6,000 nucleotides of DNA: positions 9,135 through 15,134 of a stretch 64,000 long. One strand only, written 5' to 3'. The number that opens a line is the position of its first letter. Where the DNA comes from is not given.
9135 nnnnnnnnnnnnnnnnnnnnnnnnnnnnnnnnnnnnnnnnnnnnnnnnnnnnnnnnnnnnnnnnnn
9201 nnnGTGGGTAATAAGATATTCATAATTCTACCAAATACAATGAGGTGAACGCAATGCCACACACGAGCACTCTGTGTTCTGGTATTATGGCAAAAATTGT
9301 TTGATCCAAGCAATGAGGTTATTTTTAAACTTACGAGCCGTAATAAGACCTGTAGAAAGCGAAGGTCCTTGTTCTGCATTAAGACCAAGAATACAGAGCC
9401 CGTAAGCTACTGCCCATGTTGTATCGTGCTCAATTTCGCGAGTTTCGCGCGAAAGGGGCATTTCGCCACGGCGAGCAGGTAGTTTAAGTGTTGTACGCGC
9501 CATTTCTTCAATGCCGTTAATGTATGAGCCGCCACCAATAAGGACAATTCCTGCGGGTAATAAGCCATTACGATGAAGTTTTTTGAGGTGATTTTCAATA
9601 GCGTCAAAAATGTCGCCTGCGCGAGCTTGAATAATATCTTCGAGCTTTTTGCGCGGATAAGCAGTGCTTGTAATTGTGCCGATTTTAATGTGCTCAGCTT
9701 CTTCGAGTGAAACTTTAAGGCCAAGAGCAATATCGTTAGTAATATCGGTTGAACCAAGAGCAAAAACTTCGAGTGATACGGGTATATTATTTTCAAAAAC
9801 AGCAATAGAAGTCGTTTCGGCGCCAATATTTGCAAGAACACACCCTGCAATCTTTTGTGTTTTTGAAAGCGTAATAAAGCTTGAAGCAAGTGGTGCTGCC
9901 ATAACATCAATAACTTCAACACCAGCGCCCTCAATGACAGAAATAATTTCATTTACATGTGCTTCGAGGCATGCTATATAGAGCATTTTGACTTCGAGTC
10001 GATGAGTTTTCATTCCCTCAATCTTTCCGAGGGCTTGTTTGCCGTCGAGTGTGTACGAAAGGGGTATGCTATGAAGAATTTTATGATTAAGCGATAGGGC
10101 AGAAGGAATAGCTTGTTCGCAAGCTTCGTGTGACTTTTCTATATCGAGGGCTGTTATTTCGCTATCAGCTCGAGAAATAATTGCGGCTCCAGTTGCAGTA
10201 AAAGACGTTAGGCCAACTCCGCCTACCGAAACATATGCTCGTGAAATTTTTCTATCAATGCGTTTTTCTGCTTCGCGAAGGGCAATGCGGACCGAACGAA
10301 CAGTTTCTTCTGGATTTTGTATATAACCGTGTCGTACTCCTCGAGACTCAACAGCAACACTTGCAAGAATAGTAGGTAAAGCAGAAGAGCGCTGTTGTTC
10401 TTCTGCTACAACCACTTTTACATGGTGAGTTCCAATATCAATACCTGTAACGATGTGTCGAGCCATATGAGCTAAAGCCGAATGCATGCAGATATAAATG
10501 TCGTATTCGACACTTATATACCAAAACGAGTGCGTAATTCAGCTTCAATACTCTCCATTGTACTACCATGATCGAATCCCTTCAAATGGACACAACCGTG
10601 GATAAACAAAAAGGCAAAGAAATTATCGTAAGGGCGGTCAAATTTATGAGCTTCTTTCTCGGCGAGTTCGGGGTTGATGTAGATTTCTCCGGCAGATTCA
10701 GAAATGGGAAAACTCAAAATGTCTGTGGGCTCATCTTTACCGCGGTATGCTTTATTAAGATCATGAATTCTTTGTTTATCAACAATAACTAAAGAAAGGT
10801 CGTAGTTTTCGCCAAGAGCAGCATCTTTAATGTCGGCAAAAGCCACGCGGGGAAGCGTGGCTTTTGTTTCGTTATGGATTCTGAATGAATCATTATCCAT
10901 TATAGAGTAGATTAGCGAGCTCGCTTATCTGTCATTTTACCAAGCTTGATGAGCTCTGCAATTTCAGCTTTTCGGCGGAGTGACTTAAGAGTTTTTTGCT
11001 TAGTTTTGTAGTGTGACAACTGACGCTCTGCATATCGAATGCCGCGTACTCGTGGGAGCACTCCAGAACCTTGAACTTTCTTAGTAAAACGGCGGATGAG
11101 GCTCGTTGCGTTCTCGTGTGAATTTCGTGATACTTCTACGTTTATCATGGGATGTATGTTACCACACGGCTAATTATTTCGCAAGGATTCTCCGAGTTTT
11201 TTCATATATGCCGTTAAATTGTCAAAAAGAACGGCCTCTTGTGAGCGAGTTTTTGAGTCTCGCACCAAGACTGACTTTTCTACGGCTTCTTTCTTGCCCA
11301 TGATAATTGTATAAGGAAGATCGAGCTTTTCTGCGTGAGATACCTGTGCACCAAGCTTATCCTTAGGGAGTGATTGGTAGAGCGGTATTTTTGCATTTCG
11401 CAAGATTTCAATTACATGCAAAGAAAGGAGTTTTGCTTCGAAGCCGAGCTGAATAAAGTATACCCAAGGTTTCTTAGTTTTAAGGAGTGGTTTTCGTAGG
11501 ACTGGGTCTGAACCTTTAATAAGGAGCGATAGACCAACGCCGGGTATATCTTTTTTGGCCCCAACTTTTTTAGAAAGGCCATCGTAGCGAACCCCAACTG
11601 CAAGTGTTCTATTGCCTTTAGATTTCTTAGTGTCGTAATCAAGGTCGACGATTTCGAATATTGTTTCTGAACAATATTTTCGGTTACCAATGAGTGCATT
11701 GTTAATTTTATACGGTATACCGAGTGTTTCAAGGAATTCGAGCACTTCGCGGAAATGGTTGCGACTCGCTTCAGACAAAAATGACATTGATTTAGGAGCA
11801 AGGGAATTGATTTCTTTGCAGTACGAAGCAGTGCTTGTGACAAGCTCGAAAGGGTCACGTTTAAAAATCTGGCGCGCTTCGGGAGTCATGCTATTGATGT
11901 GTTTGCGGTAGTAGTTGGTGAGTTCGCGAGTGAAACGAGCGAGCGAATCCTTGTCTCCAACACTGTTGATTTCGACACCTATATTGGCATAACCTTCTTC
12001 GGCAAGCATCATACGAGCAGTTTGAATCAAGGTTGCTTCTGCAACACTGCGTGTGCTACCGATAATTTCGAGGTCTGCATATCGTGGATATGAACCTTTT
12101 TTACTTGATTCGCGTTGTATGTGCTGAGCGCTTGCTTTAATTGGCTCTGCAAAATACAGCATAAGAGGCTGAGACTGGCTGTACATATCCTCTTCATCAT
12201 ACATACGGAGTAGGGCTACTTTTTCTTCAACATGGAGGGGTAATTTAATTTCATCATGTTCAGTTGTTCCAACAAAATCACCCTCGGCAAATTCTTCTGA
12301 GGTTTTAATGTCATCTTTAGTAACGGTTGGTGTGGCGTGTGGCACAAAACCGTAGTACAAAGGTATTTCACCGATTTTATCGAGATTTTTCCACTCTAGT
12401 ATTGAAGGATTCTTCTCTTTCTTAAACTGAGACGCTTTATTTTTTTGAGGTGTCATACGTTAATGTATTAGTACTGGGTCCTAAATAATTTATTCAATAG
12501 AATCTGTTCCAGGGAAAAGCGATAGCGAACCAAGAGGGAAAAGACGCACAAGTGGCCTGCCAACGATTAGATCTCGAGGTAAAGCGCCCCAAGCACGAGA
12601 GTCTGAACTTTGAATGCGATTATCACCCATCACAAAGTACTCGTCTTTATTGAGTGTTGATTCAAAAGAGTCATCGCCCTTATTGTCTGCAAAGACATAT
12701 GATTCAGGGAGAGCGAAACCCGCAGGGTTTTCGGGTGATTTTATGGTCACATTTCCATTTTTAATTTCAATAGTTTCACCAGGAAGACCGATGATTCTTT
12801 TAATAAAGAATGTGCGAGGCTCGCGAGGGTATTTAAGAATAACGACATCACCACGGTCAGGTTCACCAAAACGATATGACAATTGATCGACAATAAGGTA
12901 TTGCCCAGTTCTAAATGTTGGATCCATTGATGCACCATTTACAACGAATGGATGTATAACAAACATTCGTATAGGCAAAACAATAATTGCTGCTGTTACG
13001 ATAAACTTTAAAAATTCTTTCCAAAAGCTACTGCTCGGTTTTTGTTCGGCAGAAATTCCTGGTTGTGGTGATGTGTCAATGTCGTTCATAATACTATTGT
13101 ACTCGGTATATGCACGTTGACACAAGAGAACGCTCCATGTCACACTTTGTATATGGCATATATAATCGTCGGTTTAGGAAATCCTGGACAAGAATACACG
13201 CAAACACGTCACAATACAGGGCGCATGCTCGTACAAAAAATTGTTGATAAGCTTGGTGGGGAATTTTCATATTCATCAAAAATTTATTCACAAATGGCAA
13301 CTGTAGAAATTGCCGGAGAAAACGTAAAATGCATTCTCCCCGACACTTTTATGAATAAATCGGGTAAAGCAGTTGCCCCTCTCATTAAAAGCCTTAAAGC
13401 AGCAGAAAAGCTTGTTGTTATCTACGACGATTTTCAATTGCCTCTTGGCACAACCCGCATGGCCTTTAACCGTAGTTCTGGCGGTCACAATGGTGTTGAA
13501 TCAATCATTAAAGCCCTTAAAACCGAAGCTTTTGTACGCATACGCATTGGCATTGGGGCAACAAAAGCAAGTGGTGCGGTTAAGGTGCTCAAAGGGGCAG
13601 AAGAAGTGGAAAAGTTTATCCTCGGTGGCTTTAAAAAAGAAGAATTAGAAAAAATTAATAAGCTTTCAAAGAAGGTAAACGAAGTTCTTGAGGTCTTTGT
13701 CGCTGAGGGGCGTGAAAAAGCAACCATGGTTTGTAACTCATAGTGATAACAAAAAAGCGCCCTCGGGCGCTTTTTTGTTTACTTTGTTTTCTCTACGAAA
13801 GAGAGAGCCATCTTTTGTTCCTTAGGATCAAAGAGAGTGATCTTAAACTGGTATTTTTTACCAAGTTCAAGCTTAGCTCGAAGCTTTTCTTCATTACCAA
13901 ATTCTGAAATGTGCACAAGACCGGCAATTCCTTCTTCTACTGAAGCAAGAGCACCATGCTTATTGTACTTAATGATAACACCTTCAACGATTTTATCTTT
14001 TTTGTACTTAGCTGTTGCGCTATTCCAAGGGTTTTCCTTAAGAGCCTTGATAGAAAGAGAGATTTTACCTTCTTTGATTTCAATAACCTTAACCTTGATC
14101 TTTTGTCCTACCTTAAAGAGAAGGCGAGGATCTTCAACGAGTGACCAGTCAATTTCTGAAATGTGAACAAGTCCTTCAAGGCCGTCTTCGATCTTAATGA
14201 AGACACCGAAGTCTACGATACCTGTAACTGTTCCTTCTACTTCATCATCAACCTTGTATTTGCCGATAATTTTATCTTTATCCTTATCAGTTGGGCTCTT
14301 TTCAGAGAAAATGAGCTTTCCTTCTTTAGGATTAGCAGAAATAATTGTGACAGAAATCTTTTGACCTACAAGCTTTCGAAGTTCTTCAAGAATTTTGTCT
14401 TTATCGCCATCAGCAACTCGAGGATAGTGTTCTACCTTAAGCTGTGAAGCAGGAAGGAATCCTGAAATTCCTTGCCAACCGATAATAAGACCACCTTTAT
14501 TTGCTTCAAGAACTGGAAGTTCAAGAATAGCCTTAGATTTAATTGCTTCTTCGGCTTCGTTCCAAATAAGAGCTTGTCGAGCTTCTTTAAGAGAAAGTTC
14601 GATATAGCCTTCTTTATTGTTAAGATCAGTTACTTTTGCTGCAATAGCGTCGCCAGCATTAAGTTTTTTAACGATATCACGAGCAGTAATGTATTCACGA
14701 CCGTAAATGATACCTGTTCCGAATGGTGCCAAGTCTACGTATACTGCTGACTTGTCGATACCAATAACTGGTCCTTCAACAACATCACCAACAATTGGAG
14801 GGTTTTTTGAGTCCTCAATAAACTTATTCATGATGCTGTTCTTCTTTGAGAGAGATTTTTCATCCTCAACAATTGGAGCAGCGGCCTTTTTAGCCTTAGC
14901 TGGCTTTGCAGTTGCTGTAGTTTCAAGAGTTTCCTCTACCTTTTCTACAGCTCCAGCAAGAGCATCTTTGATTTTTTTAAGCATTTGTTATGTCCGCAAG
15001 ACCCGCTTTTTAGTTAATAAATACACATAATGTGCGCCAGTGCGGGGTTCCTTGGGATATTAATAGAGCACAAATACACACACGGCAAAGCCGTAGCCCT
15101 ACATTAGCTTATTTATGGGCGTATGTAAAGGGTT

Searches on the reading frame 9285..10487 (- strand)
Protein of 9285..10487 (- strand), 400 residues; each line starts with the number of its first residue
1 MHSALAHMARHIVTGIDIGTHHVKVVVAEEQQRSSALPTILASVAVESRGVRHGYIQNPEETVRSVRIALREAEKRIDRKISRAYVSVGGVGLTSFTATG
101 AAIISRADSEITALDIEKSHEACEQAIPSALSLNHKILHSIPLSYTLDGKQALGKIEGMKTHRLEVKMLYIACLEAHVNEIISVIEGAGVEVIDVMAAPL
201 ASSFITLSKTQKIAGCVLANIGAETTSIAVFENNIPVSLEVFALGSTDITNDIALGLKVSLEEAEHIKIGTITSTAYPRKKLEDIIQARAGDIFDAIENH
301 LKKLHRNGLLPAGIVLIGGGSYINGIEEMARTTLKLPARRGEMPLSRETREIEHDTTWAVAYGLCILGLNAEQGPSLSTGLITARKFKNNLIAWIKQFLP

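Call 10: search_protein_families(library=pfam, proteins=[window:9285-10487:-], max_evalue=0.001)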
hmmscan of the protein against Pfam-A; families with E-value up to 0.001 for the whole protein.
window:9285-10487:- (400 aa): 4 families
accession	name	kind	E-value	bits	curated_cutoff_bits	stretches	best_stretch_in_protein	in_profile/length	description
PF14450.12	FtsA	-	6.6e-26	91.6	31.8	2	217-351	1-116/127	Cell division protein FtsA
PF11104.14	PilM_2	-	5.1e-15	55.7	27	1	162-337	122-301/340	Type IV pilus assembly protein PilM;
PF02491.25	SHS2_FTSA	-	1.1e-08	35.7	25.4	1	93-171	4-78/79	SHS2 domain inserted in FTSA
PF06723.19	MreB_Mbl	-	0.00065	19.1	27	0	280-346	240-309/327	MreB/Mbl protein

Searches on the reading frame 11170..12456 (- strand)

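Call 9: search_protein_families(library=pfam, proteins=[window:11170-12456:-], max_evalue=0.001)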
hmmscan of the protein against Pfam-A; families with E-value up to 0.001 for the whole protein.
window:11170-12456:- (428 aa): 2 families
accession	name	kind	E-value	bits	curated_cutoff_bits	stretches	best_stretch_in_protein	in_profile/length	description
PF03129.25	HGTP_anticodon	-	4.7e-09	36.7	21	1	338-420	8-93/94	Anticodon binding domain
PF13393.11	tRNA-synt_His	-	0.00027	20.7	25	1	129-314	116-306/308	Histidyl-tRNA synthetase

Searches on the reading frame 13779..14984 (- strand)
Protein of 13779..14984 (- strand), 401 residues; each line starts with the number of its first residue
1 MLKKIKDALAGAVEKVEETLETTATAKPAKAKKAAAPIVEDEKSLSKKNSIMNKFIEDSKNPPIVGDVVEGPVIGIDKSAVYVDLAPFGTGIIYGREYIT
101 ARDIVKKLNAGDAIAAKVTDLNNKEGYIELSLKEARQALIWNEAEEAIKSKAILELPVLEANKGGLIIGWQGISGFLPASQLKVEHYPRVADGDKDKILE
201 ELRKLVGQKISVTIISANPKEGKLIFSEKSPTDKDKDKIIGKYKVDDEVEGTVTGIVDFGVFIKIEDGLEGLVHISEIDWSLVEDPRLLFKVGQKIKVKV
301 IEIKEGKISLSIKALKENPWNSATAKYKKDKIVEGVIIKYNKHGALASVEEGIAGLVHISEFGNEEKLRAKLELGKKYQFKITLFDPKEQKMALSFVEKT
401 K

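Call 9: search_protein_families(library=pfam, proteins=[window:13779-14984:-], max_evalue=0.001)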
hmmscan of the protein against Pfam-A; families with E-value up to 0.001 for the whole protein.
window:13779-14984:- (401 aa): 4 families
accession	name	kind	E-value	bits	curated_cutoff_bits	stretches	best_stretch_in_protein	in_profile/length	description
PF00575.29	S1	-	2.2e-41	140.5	22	3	242-313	1-74/74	S1 RNA binding domain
PF23459.1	S1_RRP5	-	7.7e-09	36.4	27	0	246-308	4-66/72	RRP5 S1 domain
PF21543.3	CvfB_2nd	-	5.1e-06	26.8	27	0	247-313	15-75/76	Virulence regulatory factor CvfB, second domain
PF21710.3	Spt6_S1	-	1.4e-05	25.7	27.5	0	102-135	56-89/91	Spt6, S1/OB domain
